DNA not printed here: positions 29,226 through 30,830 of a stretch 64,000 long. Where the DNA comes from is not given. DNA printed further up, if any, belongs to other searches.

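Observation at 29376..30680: Stand-alone HTH(XRE) - P-loop kinase (NadR/RNK-like) - CYTH fusion protein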

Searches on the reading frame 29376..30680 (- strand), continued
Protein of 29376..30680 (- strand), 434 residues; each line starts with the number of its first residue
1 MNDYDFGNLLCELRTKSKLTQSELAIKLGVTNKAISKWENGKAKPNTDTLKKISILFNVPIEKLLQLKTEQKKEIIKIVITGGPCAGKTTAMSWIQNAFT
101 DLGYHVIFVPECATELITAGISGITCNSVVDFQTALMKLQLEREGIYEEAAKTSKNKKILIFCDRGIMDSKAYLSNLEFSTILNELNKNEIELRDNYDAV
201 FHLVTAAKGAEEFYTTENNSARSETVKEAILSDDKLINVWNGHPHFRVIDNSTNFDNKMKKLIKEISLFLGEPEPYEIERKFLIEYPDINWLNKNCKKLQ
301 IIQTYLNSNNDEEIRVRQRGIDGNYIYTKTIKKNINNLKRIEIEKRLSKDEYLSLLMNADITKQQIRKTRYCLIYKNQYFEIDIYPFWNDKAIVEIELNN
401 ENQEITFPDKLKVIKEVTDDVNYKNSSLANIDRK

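Call 24: search_protein_families(library=pfam, proteins=[P0161, P0235, P0244, P0265, P0130, P0189, P0179, P0226, P0129, P0148], max_evalue=0.001)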
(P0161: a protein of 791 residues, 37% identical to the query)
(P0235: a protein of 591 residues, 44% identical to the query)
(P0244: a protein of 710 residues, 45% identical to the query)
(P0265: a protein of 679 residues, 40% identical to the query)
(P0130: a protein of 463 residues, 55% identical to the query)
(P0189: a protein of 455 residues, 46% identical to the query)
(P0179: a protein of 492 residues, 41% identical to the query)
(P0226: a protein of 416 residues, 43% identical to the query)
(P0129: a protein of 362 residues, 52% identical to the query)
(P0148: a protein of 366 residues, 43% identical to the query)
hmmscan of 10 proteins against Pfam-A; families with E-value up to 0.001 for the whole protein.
P0161 (791 aa): 7 families
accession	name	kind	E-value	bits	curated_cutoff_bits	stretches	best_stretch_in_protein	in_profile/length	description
PF00625.27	Guanylate_kin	-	2e-45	155.2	25.2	1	12-188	5-181/182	Guanylate kinase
PF13521.12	AAA_28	-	1.5e-20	74.5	27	1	199-378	2-164/164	AAA domain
PF13191.12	AAA_16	-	3.1e-07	31.5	32.6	0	179-274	9-95/167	AAA ATPase domain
PF13238.12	AAA_18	-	1.2e-06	29.5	29.4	0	13-145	2-115/128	AAA domain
PF01926.29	MMR_HSR1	-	3.6e-05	24.3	21.9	0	14-64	4-55/113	50S ribosome-binding GTPase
PF13245.12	AAA_19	-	0.00055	20.6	25.1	0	197-238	12-57/134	AAA domain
PF13604.12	AAA_30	-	0.001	19.3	27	0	199-289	21-101/191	AAA domain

P0235 (591 aa): 3 families
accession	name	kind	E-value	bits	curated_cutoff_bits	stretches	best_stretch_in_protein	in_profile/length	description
PF13521.12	AAA_28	-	8.2e-22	78.6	27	1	227-398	1-152/164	AAA domain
PF01966.28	HD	-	1.6e-13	51.4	22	1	31-129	4-116/116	HD domain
PF08433.16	KTI12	-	0.0004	20.4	22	0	228-265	4-41/271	Chromatin associated protein KTI12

P0244 (710 aa): 4 families
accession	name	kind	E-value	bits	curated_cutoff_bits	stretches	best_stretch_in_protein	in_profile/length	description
PF13521.12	AAA_28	-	2.8e-19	70.4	27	1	328-503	1-153/164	AAA domain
PF04607.23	RelA_SpoT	-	1.6e-12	48.1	27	1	49-184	2-110/113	Region found in RelA / SpoT proteins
PF08433.16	KTI12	-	3.7e-05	23.8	22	1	329-440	4-98/271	Chromatin associated protein KTI12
PF10236.15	DAP3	-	0.00043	20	23.1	1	322-385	19-83/311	Mitochondrial ribosomal death-associated protein 3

P0265 (679 aa): 4 families
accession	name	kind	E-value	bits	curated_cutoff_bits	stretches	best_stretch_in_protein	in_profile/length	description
PF13521.12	AAA_28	-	1.3e-19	71.4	27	1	3-192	1-164/164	AAA domain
PF08433.16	KTI12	-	8.2e-06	26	22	1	5-40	5-40/271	Chromatin associated protein KTI12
PF20720.3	nSTAND3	-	0.00017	21.8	27.2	0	4-42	20-57/155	Novel STAND NTPase 3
PF03308.22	MeaB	-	0.00072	19.1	23.1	0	4-35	36-67/273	Methylmalonyl Co-A mutase-associated GTPase MeaB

P0130 (463 aa): 1 family
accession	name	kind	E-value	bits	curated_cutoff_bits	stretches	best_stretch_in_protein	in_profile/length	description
PF13521.12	AAA_28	-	3.9e-16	60.2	27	1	6-193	1-163/164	AAA domain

P0189 (455 aa): 3 families
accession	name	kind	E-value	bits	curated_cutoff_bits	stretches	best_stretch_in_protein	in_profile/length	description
PF13521.12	AAA_28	-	2.9e-15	57.3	27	1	4-191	2-163/164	AAA domain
PF03308.22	MeaB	-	5e-05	22.9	23.1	1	4-59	36-91/273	Methylmalonyl Co-A mutase-associated GTPase MeaB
PF01712.25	dNK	-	0.00099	19.4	27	0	4-166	1-152/203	Deoxynucleoside kinase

P0179 (492 aa): 6 families
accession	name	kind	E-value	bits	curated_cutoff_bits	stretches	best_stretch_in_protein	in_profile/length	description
PF13521.12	AAA_28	-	3.4e-25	89.6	27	1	116-297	2-164/164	AAA domain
PF01381.28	HTH_3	-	2.3e-11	44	23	1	51-102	4-55/55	Helix-turn-helix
PF13560.12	HTH_31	-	2e-09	38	27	1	44-97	2-56/64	Helix-turn-helix domain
PF12844.13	HTH_19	-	5.8e-08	33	30.2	1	45-106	1-62/64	Helix-turn-helix domain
PF25199.1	nSTAND_NTPase5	-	5.9e-05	23.4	34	1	103-156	32-85/145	Novel STAND NTPase 5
PF02223.23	Thymidylate_kin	-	0.00023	21.4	27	1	124-248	7-131/185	Thymidylate kinase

P0226 (416 aa): 1 family
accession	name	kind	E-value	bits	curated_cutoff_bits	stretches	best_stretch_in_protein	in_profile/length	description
PF13521.12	AAA_28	-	2.5e-18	67.3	27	1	47-230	1-164/164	AAA domain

P0129 (362 aa): 2 families
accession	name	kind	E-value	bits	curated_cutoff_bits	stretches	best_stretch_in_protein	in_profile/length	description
PF13521.12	AAA_28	-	3e-21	76.8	27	1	7-187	1-164/164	AAA domain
PF08433.16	KTI12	-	4e-06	27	22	1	8-79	4-72/271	Chromatin associated protein KTI12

P0148 (366 aa): 2 families
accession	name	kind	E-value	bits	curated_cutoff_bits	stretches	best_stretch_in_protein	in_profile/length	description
PF13521.12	AAA_28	-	3.5e-17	63.5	27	1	5-177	1-155/164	AAA domain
PF01928.26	CYTH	-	4.6e-07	30.3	23.2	1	204-334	2-152/179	CYTH domain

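Call 25: list_cluster_members(proteins=[P0121, P0125, P0129, P0134, P0148, P0166, P0182, P0239, P0268, P0161])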
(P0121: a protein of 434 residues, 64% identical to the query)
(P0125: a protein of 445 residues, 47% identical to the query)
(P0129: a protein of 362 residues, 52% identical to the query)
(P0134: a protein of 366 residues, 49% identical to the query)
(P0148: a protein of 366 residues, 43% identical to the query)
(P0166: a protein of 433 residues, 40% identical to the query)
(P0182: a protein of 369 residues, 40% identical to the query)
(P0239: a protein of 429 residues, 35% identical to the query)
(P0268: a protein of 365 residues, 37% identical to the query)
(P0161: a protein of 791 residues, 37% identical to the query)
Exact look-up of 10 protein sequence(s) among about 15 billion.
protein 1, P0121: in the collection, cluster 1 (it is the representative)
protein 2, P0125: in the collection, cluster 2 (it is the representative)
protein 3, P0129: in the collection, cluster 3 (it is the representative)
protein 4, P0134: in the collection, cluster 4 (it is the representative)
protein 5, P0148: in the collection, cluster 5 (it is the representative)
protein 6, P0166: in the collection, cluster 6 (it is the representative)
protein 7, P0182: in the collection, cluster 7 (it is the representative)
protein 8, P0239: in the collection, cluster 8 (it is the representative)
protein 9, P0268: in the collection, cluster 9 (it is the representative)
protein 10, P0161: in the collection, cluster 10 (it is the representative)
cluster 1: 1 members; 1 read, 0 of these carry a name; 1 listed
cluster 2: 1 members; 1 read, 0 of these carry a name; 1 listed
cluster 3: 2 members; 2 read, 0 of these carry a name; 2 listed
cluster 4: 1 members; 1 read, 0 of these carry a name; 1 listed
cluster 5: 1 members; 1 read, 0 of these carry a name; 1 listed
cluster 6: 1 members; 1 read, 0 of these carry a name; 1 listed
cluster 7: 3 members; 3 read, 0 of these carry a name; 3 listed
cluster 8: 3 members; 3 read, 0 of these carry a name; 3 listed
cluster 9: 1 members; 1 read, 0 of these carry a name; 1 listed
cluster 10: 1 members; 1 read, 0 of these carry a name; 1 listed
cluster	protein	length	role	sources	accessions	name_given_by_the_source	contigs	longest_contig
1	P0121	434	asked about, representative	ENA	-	-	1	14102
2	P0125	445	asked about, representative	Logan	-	-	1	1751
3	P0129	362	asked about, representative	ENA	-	-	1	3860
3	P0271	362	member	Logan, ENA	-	-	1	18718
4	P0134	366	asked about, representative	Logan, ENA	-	-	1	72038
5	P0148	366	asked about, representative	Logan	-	-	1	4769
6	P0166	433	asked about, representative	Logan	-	-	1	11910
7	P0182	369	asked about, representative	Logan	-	-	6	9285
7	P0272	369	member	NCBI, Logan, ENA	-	-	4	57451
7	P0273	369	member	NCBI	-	-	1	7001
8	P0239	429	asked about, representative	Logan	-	-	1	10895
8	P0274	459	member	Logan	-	-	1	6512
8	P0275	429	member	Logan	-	-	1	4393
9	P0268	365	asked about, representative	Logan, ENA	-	-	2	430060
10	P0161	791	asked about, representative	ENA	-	-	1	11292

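Call 32: search_solved_structures(query=A1, max_evalue=1, show_alignments=0)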
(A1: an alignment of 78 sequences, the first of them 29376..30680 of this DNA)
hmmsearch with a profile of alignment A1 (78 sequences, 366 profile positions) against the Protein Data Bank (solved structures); distinct sequences matched with E-value up to 1: 39.
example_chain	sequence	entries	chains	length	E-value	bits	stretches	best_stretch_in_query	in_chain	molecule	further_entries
3typ_A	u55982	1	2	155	1e-16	64.3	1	205-362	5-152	Uncharacterized protein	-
2fbl_A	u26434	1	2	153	1.1e-16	64.2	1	205-362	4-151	hypothetical protein NE1496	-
6egc_A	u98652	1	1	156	0.0019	20.7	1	182-219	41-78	SC_2L4HC2_23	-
6ln3_A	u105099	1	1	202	0.014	17.9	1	5-78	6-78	Adenylate kinase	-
2yvu_A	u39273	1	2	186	0.015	17.8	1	7-50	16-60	Probable adenylyl-sulfate kinase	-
7yq0_A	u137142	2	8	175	0.021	17.3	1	6-35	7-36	Adenylyl-sulfate kinase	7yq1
2pbr_A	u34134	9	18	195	0.022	17.2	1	10-103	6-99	Thymidylate kinase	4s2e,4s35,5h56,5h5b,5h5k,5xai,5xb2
5xbh_A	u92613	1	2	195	0.028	16.9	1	10-103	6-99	Thymidylate kinase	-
1ye8_A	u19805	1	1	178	0.03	16.8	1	6-31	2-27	Hypothetical UPF0334 kinase-like protein AQ_1292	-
2gks_A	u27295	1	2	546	0.044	16.2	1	7-38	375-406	Bifunctional SAT/APS kinase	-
5cb6_A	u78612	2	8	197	0.051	16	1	5-38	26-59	Probable adenylyl-sulfate kinase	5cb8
7owe_E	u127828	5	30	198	0.053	15.9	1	6-55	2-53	Adenylate kinase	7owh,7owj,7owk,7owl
9r72_B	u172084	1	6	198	0.06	15.7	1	6-54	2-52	Adenylate kinase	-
9wd2_A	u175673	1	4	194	0.069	15.6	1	7-104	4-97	Thymidylate kinase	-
3tah_A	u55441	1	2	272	0.1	15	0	4-33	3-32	Ferrous iron uptake transporter protein B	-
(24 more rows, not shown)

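Call 33: search_protein_families(library=padloc, proteins=[window:29376-30680:-], max_evalue=0.01)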
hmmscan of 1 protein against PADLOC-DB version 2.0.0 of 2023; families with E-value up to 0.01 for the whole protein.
window:29376-30680:- (434 aa): 20 families
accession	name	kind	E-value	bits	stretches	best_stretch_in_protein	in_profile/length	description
PDLC02926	HTH_VI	-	4.5e-15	53.7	1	6-73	2-69/92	-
PDLC03951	RmrA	-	9.9e-11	39.2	1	10-74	13-77/400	-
PDLC03954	RmrA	-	6.4e-10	36.5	1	9-71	14-76/380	-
PDLC03952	RmrA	-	1.6e-09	35.1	1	10-69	27-86/395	-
PDLC03947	RmrA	-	1.2e-08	32.2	1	12-74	18-80/383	-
PDLC03944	RmrA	-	2.2e-08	31.6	1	10-66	11-67/384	-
PDLC03949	RmrA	-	4.3e-08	30.4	1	14-69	11-66/363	-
PDLC03945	RmrA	-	1.1e-07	29.3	1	7-72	4-69/394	-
PDLC03955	RmrA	-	3.6e-07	27.8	1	13-62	28-77/371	-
PDLC03948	RmrA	-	4.4e-07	27.1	1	10-68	13-71/397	-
PDLC04775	PDC-M69A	-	6.5e-07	27.9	1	8-75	10-77/113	-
PDLC04142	capH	-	3e-06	26.2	1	6-66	7-67/103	capH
PDLC03956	RmrA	-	3.7e-06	24.3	1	14-79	17-83/399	-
PDLC03946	RmrA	-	1.7e-05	21.7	1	13-68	10-65/357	-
PDLC03669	Control_protein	-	2.2e-05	22.7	1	14-80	18-80/96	control protein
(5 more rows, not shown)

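Call 34: find_encoding_contigs(protein=P0268, flank=6000, max_places=2)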
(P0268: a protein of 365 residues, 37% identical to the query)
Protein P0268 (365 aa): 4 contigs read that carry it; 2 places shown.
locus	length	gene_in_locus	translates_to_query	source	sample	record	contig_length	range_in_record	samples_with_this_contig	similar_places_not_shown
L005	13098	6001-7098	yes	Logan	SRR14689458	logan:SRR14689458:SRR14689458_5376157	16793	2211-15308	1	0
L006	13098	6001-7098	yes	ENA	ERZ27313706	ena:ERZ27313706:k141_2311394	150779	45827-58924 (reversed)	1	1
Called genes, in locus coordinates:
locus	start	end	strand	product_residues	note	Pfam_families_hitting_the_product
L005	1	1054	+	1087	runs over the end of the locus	?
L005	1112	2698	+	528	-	PF11074:DUF2779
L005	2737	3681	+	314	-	PF01520:Amidase_3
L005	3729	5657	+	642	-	PF00263:Secretin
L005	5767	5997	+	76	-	-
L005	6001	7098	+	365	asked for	PF13521:AAA_28, PF01928:CYTH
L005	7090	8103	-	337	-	PF04552:Sigma54_DBD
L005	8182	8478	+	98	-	-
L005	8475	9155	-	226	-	PF03167:UDG (weak)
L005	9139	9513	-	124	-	-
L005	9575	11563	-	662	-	PF00270:DEAD, PF04851:ResIII, PF18766:SWI2_SNF2, PF00271:Helicase_C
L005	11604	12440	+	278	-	PF00753:Lactamase_B (weak), PF23023:Anti-Pycsar_Apyc1 (weak), PF12706:Lactamase_B_2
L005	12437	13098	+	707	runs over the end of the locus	PF00912:Transgly, PF00905:Transpeptidase (faint)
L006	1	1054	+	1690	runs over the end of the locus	PF28553:WH_1, PF28554:DUF8437, PF00176:SNF2-rel_dom (weak), PF04851:ResIII, PF28555:Helicase_dom, PF00271:Helicase_C (faint)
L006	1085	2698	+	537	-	PF11074:DUF2779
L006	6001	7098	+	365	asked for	PF13521:AAA_28, PF01928:CYTH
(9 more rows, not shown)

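Call 35: find_encoding_contigs(protein=P0134, flank=6000, max_places=2)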
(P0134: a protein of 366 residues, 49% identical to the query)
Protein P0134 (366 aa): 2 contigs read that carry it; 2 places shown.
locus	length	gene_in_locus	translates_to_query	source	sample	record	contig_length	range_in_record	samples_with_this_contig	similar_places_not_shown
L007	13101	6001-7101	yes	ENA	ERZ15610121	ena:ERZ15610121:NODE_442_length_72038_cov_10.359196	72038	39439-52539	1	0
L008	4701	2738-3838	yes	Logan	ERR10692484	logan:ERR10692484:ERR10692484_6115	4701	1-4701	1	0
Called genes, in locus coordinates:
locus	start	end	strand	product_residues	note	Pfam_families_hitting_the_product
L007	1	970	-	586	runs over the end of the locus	PF03239:FTR1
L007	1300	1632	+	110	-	PF00165:HTH_AraC (weak), PF12833:HTH_18, PF00165:HTH_AraC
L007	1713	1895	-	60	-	-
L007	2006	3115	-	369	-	PF02424:ApbE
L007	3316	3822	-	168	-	PF07456:Hpre_diP_synt_I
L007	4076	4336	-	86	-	-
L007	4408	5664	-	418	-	PF01473:Choline_bind_1 (faint), PF19127:Choline_bind_3 (weak), PF13529:Peptidase_C39_2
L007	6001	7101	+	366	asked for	PF13521:AAA_28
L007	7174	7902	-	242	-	PF01643:Acyl-ACP_TE, PF13279:4HBT_2 (weak), PF20791:Acyl-ACP_TE_C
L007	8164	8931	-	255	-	-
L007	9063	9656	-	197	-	PF00440:TetR_N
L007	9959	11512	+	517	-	PF00890:FAD_binding_2, PF01266:DAO (weak), PF01494:FAD_binding_3 (faint), PF01946:Thi4 (faint), PF03486:HI0933_like (faint), PF07992:Pyr_redox_2 (faint), PF12831:FAD_oxidored (weak)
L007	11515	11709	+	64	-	PF13459:Fer4_15 (weak), PF13370:Fer4_13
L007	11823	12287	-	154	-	-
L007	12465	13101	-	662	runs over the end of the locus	PF00990:GGDEF, PF00563:EAL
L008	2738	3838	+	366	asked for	PF13521:AAA_28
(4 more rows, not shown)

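Call 37: find_related_loci(query=A1, collection=genome_contigs, flank=5000)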
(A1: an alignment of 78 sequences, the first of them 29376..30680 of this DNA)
Query A1 (434 aa) in genome_contigs; peptide patterns used: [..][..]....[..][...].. (x = any residue, [..] = any of these).
600 stretches matched a pattern (row limit reached: there are more); 550 encode a relative of the query (tblastn E <= 1e-3); the best 80 are kept; 80 distinct loci.
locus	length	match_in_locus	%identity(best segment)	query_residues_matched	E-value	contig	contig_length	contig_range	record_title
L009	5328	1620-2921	91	1-434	0e+0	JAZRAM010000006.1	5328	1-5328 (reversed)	MAG: Bacilli bacterium isolate T1900045141_TC20190135.MAGScoT_cleanbin_000018 SGB_4920_k141_3382041, whole genome shotgu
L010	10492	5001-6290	81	1-429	0e+0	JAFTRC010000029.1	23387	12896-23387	MAG: Bacilli bacterium isolate RGIG4073 Roe_deer_Cecum.Co__c1060910, whole genome shotgun sequence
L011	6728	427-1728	70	1-431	0e+0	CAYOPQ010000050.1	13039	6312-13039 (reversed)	MAG TPA_asm: uncultured Bacteroides sp. isolate SRP141132_co6_57 genome assembly, contig: NODE_4105_length_13039_cov_40.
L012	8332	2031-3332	65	1-431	0e+0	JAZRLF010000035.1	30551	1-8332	MAG: Lachnospiraceae bacterium isolate T1900045442_YK20190133.MAGScoT_cleanbin_000010 SGB_7121_k141_1310402, whole genom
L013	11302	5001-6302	64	1-431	0e+0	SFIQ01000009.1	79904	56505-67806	MAG: Ruminococcus sp. isolate W1P25.006 Contig475, whole genome shotgun sequence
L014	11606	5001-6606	65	1-433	0e+0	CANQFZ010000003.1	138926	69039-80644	MAG: uncultured Clostridia bacterium isolate Lapin-005__bin94 genome assembly, contig: Lapin-005__NODE_88_length_138926_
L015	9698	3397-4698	64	1-431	0e+0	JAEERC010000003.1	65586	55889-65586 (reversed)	MAG: Clostridiaceae bacterium isolate Tb.RUG.35 k141_1177169_flag=1_multi=20.0000_len=65586, whole genome shotgun sequen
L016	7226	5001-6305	66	1-431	0e+0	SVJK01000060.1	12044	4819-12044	MAG: Oscillospiraceae bacterium isolate SIG433 NODE_87845_length_12044_cov_1.745657, whole genome shotgun sequence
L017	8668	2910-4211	63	1-431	0e+0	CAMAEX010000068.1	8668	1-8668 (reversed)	MAG: uncultured Clostridia bacterium isolate SRR5976183_bin.49_metaWRAP_v1.3_MAG genome assembly, contig: ERZ8810621.408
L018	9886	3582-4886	65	1-431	0e+0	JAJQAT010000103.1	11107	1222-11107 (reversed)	MAG: Bacillota bacterium isolate C.1_7 NODE_1168_length_11107_cov_7.060261, whole genome shotgun sequence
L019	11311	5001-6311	63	1-434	0e+0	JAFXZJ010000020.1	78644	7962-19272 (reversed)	MAG: Clostridia bacterium isolate RGIG6884 Sheep_Rumen-5__c576141, whole genome shotgun sequence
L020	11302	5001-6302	62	1-431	0e+0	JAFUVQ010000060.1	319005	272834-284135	MAG: Eubacterium sp. isolate RGIG4867 Roe_deer_Rumen-1__c14767, whole genome shotgun sequence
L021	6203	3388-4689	61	1-431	0e+0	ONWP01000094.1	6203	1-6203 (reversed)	uncultured Clostridiales bacterium isolate RUG704 genome assembly, contig: k87_7065761, whole genome shotgun sequence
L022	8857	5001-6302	62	1-431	0e+0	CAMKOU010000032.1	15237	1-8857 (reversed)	MAG: uncultured Clostridia bacterium isolate SRR12081296_bin.64_metaWRAP_v1.3_MAG genome assembly, contig: ERZ12289772.5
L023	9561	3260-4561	63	1-431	0e+0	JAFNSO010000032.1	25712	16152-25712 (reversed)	MAG: Ruminococcus sp. isolate RGIG84 Dairy_cattle_Abomasum.Co__c1393066, whole genome shotgun sequence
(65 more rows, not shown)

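Call 38: predict_structure(alignment_id=A1)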
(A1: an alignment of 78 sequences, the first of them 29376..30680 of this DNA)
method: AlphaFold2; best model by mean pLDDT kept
length: 434 residues; sequences in the alignment: 78
mean_pLDDT: 95.4   pTM: 0.87
mean pLDDT of the five models: 95.4, 95.3, 95.0, 95.0, 94.9
residues with pLDDT >= 90: 398; 70-90: 31; 50-70: 4; < 50: 1
segments of 3 or more residues with pLDDT < 50: none
pLDDT, mean of each block of 10 residues (from residue 1): 82 97 98 95 91 97 83 92 96 98 98 96 96 98 98 96 98 98 98 97 98 92 94 98 98 97 96 89 98 98 95 96 97 92 94 97 98 98 98 97 97 98 96 74
secondary structure, 60 per line:
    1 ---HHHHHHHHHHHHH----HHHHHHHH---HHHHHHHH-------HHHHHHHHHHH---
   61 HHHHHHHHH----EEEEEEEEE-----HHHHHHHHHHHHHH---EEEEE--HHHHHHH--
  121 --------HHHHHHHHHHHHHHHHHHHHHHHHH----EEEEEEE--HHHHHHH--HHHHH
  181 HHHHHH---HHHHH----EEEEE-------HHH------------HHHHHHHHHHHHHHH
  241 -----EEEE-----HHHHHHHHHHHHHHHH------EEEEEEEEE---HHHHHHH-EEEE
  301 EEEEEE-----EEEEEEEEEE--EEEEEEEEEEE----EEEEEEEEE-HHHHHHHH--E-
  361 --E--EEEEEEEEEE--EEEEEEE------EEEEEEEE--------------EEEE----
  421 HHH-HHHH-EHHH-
elements in order: H4-16 H21-28 H32-39 H47-57 H61-69 E74-82 H88-101 E105-109 H112-118 H129-153 E158-164 H167-173 H176-186 H190-194 E199-203 H226-240 E246-249 H255-270 E277-285 H289-295 E297-306 E312-321 E324-334 E339-347 H349-356 E366-375 E378-384 E391-398 E413-416 H425-428
